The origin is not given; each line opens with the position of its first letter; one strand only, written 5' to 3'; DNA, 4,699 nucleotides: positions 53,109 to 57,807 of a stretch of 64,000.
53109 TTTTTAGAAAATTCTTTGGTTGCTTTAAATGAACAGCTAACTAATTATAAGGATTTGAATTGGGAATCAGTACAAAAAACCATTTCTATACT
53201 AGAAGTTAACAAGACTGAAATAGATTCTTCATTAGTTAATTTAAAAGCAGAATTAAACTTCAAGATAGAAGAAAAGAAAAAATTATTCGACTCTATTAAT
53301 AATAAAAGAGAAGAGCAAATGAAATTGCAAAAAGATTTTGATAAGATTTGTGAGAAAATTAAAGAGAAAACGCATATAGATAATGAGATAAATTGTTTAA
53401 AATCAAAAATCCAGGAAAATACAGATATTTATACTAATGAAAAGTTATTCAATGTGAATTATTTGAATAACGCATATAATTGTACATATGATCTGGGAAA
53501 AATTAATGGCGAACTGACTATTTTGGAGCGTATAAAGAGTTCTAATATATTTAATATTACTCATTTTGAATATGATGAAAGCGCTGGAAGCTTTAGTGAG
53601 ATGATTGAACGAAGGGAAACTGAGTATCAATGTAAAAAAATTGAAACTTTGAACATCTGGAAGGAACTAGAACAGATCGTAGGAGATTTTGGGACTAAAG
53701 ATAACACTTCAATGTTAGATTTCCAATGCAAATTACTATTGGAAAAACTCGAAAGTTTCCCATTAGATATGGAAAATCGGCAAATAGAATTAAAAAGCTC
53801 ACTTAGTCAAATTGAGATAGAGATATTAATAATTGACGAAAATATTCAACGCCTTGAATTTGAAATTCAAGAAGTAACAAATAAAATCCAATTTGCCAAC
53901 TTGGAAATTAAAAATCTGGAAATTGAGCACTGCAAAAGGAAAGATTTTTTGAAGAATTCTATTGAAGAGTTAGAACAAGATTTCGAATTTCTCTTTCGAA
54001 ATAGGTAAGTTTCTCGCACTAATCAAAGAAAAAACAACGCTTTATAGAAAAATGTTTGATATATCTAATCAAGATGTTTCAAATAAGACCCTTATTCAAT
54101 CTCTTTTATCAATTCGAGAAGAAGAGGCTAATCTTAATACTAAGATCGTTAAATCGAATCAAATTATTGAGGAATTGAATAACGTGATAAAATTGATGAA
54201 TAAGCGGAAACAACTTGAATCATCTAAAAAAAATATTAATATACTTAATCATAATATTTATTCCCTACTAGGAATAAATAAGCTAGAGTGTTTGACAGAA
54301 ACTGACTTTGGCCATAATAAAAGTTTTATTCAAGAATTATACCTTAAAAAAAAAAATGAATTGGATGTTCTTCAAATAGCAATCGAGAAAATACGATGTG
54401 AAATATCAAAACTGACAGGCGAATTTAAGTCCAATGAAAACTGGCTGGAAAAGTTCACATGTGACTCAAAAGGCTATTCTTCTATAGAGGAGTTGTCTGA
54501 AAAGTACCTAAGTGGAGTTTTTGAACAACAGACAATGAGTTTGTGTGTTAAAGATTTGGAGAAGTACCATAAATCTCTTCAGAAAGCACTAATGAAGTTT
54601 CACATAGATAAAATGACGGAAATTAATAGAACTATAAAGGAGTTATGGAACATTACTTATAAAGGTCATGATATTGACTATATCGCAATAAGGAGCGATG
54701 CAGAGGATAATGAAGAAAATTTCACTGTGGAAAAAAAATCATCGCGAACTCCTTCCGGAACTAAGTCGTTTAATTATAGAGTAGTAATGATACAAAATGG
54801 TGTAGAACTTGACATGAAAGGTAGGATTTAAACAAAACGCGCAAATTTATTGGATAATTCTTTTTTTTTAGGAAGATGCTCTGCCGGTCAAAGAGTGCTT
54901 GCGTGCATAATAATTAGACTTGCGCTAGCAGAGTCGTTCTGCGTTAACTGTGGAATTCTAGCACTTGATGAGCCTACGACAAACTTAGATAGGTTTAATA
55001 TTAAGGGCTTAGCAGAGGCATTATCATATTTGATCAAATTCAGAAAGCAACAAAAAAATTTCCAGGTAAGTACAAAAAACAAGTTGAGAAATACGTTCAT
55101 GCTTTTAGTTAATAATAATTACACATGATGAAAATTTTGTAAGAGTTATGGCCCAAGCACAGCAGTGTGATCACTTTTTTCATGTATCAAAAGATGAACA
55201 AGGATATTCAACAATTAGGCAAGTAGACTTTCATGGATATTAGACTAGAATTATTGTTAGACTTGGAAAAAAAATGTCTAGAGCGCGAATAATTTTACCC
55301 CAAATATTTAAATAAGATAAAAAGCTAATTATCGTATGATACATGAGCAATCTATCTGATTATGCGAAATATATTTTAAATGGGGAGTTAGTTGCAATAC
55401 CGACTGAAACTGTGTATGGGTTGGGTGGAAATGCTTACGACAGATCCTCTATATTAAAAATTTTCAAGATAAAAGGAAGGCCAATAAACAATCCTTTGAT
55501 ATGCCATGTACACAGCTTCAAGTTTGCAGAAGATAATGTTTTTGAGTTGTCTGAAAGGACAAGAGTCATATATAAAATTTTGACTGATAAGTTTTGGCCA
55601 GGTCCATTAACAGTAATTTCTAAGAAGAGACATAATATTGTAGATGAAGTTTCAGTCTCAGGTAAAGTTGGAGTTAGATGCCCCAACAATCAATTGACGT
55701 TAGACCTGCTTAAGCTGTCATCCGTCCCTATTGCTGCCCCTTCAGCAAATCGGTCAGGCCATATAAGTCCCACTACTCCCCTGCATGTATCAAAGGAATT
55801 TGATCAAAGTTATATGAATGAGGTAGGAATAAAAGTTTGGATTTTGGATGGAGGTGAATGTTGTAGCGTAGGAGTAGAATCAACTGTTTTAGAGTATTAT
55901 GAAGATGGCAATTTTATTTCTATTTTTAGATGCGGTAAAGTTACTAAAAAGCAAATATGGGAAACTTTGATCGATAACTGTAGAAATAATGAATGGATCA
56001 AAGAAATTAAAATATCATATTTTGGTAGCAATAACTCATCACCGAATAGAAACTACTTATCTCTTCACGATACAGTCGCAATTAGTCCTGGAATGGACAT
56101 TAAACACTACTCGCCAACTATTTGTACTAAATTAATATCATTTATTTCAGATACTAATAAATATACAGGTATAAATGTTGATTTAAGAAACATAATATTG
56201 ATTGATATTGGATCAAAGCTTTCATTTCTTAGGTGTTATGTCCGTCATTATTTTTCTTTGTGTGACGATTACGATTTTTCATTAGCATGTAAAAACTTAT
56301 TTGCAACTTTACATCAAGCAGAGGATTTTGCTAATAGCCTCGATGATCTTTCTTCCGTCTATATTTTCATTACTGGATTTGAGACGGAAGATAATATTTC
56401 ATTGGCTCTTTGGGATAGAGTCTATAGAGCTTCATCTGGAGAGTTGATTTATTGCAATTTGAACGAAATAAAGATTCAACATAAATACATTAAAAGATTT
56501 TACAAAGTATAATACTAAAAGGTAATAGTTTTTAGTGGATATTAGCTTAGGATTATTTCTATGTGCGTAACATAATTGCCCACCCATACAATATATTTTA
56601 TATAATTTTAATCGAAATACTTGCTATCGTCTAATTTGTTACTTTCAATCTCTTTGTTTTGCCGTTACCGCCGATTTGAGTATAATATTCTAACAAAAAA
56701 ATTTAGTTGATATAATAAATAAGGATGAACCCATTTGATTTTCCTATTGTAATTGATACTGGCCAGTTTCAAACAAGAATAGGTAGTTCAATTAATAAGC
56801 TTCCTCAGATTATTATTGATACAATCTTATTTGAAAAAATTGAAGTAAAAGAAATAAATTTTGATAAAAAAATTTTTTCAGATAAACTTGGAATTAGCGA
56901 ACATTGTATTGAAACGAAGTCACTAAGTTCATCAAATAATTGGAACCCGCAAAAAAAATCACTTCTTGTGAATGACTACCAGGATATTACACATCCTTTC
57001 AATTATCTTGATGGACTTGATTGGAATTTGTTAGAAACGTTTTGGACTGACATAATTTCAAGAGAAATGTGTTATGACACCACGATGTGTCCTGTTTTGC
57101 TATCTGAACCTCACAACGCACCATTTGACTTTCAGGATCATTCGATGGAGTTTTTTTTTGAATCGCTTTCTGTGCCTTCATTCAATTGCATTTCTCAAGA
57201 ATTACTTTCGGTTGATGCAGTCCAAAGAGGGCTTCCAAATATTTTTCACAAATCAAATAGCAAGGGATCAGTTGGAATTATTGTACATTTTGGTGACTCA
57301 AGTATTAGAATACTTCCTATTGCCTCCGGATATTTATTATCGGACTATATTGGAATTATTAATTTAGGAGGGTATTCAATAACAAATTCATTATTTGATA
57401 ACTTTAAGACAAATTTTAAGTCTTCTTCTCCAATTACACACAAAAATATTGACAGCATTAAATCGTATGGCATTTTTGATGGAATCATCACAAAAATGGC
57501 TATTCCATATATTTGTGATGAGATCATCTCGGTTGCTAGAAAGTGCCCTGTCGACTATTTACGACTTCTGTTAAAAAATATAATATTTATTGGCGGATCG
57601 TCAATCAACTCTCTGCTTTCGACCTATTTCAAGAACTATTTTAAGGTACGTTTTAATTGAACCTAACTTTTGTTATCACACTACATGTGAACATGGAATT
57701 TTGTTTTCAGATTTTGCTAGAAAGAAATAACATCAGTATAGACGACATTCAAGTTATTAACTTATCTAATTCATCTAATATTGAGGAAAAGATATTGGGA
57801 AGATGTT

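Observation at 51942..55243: Rad50 is split by three tiny introns and appears to lack the canonical CxxC zinc-hook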

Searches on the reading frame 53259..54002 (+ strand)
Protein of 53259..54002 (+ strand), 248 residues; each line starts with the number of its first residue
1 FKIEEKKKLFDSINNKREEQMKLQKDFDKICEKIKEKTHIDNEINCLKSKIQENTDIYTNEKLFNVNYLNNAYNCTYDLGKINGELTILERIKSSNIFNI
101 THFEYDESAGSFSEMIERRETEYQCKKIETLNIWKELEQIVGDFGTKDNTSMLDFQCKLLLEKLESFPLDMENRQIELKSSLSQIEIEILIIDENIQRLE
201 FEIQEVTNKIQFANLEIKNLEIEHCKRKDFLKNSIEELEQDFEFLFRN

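Call 41: predict_structure(alignment_id=A3)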
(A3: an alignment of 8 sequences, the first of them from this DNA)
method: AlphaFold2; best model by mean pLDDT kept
length: 248 residues; sequences in the alignment: 8
mean_pLDDT: 89.0   pTM: 0.51
mean pLDDT of the five models: 89.0, 86.6, 86.6, 85.7, 85.7
residues with pLDDT >= 90: 171; 70-90: 50; 50-70: 27; < 50: 0
segments of 3 or more residues with pLDDT < 50: none
pLDDT, mean of each block of 10 residues (from residue 1): 96 97 97 96 93 68 73 91 92 71 70 89 93 85 61 90 93 97 98 98 97 97 97 96 92
secondary structure, 60 per line:
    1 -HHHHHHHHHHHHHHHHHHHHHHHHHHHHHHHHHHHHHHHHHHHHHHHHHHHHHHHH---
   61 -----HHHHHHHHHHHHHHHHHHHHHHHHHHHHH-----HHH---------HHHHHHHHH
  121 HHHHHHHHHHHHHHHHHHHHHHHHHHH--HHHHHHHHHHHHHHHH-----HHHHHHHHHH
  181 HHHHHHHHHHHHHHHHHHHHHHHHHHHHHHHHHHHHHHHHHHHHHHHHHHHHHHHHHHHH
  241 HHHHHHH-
elements in order: H2-57 H66-94 H112-147 H150-165 H171-247
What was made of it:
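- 53688..53705 (+): C-strand joint (aa 583-588, FGTKDN): a break facing the N-strand joint. The helix 589-604 and invariant P607 follow it. Break at 587-588 in the fragment model (call 41).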

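Call 43: fold_search(model_id=the predicted structure, library=pdb)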
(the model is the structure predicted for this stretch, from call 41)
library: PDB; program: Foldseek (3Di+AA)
matches with E <= 10: 483; with E <= 0.001: 0
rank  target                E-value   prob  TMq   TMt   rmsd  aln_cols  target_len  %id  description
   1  6ixf_B                2.0e-02  0.99  0.31  0.34  25.4       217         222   10  Crystal structure of SeMet apo SH3BP5 (P41) (released 2019-03-20)
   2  6ixf_A                3.8e-02  0.97  0.30  0.34  22.9       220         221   10  Crystal structure of SeMet apo SH3BP5 (P41) (released 2019-03-20)
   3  6ixv_C                4.0e-02  0.98  0.33  0.37  25.1       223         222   13  Crystal structure of SH3BP5-Rab11a (released 2019-03-20)
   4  6ewy                  4.7e-02  0.75  0.22  0.27  14.9       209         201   11  RipA Peptidoglycan hydrolase (Rv1477, Mycobacterium tuberculosis) N-terminal domain (released 2018-05-02)
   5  6ixg_A                5.9e-02  0.95  0.31  0.34  23.8       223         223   13  Crystal structure of native apo SH3BP5 (P41) (released 2019-03-20)
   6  8wjo_B                6.2e-02  0.69  0.25  0.22  13.9       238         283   15  Cryo-EM structure of 8-subunit Smc5/6 arm region (released 2024-06-26)
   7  6ixg_B                6.6e-02  0.96  0.31  0.36  24.9       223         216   11  Crystal structure of native apo SH3BP5 (P41) (released 2019-03-20)
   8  3g67_B                6.6e-02  0.66  0.23  0.26  15.3       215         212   15  Crystal Structure of a Soluble Chemoreceptor from Thermotoga maritima (released 2009-07-28)
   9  6ixe                  7.3e-02  0.97  0.34  0.38  22.9       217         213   11  Crystal structure of SeMet apo SH3BP5 (I41) (released 2019-03-20)
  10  5xg2                  8.2e-02  0.94  0.33  0.34  12.8       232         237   14  Crystal structure of a coiled-coil segment (residues 345-468 and 694-814) of Pyrococcus yayanosii Smc (released 2017-06-07)
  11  6ixv_D                8.7e-02  0.92  0.31  0.34  27.5       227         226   12  Crystal structure of SH3BP5-Rab11a (released 2019-03-20)
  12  6z6f_D                9.7e-02  0.92  0.31  0.18  10.0       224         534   12  HDAC-PC (released 2021-02-17)
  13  6djl_E                1.4e-01  0.90  0.33  0.36  26.2       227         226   14  Crystal structure of the Rab11 GEF SH3BP5 bound to nucleotide free Rab11A (released 2018-09-26)
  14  5f5p_A                1.4e-01  0.47  0.21  0.28  33.1       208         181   12  Molecular Basis for Shroom2 Recognition by Rock1 (released 2016-10-19)
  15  8i4v_B                1.7e-01  0.93  0.32  0.31   9.0       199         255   15  Cryo-EM structure of 5-subunit Smc5/6 arm region (released 2024-06-26)
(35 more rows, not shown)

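Call 73: find_homologous_proteins(query=A3, max_evalue=0.01)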
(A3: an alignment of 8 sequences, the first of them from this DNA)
Query A3 (8 sequences): 8000 candidates shared short words with the query, none scored E <= 0.01.
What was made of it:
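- Tried and rejected: It did not even return the Cryptosporidium proteins, probably because low-complexity words saturated the candidate list (call 73).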

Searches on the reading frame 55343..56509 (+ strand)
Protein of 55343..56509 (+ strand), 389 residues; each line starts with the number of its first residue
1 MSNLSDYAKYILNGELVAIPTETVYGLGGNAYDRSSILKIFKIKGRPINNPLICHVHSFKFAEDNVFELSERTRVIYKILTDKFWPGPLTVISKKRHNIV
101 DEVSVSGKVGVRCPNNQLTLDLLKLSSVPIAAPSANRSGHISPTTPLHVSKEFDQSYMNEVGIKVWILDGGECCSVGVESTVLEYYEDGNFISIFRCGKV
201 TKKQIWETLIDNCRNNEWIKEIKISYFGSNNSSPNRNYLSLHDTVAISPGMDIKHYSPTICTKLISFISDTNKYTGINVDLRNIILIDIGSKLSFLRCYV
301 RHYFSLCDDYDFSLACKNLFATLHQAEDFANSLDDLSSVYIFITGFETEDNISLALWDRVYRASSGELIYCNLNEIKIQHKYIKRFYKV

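Call 40: search_protein_families(library=pfam, proteins=[window:55343-56509:+], max_evalue=0.001)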
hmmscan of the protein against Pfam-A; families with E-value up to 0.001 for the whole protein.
window:55343-56509:+ (389 aa): 2 families
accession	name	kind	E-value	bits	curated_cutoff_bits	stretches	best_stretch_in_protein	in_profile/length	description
PF01300.24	Sua5_yciO_yrdC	-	9.8e-44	149.4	25.1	1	10-197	2-177/178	Telomere recombination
PF03481.19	Sua5_C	-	4e-10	40.8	22.9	1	237-365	20-136/136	Threonylcarbamoyl-AMP synthase, C-terminal domain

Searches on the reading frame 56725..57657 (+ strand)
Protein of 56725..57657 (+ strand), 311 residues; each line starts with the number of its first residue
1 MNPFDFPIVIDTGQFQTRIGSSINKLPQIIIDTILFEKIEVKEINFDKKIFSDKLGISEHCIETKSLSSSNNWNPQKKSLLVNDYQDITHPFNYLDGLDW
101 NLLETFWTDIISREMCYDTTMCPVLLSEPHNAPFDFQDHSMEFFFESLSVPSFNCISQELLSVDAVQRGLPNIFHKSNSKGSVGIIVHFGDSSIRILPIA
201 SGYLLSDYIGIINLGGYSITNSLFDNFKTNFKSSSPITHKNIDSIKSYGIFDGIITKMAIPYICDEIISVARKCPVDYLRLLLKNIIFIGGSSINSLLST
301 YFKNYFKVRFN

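Call 40: search_protein_families(library=pfam, proteins=[window:56725-57657:+], max_evalue=0.001)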
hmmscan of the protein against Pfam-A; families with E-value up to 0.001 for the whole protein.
window:56725-57657:+ (311 aa): 1 family
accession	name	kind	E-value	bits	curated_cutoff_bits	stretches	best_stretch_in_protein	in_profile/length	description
PF00022.25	Actin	-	1.3e-19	70.6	27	1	8-231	7-192/410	Actin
